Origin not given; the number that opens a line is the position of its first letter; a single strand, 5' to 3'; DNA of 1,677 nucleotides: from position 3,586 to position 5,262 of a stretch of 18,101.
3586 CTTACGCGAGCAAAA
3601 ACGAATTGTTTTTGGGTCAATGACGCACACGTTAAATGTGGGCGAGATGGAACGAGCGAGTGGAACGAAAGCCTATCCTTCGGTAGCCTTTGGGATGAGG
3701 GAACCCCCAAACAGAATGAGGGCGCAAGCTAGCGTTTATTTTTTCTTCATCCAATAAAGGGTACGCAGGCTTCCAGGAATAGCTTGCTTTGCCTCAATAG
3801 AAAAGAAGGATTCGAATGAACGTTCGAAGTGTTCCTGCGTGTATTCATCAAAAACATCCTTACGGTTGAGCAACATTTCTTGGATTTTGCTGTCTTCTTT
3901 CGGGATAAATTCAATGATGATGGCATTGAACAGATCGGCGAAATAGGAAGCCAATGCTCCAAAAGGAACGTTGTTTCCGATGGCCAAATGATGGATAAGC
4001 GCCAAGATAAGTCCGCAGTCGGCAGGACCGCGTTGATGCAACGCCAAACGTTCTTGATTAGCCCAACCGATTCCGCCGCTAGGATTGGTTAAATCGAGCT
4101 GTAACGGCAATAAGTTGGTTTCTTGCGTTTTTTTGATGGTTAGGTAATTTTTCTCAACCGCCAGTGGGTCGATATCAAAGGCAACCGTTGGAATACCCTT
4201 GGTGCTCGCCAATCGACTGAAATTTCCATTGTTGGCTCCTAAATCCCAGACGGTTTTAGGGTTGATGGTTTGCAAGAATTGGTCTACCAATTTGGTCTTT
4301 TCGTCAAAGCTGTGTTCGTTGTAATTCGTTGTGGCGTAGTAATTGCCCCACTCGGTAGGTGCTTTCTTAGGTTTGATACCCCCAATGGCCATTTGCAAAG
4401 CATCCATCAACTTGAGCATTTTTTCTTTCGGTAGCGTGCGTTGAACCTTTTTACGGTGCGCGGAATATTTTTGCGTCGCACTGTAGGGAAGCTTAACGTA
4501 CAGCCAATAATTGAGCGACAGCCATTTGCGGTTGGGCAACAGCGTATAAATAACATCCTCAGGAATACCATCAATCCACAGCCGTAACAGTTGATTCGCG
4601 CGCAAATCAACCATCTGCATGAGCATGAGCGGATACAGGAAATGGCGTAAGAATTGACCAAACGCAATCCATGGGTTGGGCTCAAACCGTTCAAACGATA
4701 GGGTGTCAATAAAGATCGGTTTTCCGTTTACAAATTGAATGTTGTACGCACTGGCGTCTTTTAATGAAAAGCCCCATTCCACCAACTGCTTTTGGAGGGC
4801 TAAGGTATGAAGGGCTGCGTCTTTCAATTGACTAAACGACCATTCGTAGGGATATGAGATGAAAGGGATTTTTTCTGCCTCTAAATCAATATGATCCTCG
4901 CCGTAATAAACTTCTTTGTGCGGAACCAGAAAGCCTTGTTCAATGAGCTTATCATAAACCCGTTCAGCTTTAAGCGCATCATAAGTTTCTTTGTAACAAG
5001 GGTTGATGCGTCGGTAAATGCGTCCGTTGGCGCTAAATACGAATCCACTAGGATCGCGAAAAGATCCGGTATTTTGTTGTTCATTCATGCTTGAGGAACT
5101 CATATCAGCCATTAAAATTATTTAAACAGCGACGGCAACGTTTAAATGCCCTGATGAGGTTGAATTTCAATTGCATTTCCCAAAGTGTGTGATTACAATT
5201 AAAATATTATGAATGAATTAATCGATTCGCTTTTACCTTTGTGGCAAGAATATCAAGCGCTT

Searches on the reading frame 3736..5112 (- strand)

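Call 72: search_protein_families(library=pfam, proteins=[window:3736-5112:-], max_evalue=0.001)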
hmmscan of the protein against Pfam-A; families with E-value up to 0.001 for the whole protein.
window:3736-5112:- (458 aa): 1 family
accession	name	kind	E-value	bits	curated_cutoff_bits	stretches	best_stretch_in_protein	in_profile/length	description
PF13489.12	Methyltransf_23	-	0.00051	20.2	27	1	264-329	1-61/164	Methyltransferase domain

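Call 73: search_protein_families(library=padloc, proteins=[window:3736-5112:-], max_evalue=0.01)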
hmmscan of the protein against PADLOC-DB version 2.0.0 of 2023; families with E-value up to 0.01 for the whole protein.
window:3736-5112:- (458 aa): 1 family
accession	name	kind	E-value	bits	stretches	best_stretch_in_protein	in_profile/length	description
PDLC04944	PDC-S18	-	0.0011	16.4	1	243-330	172-256/307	-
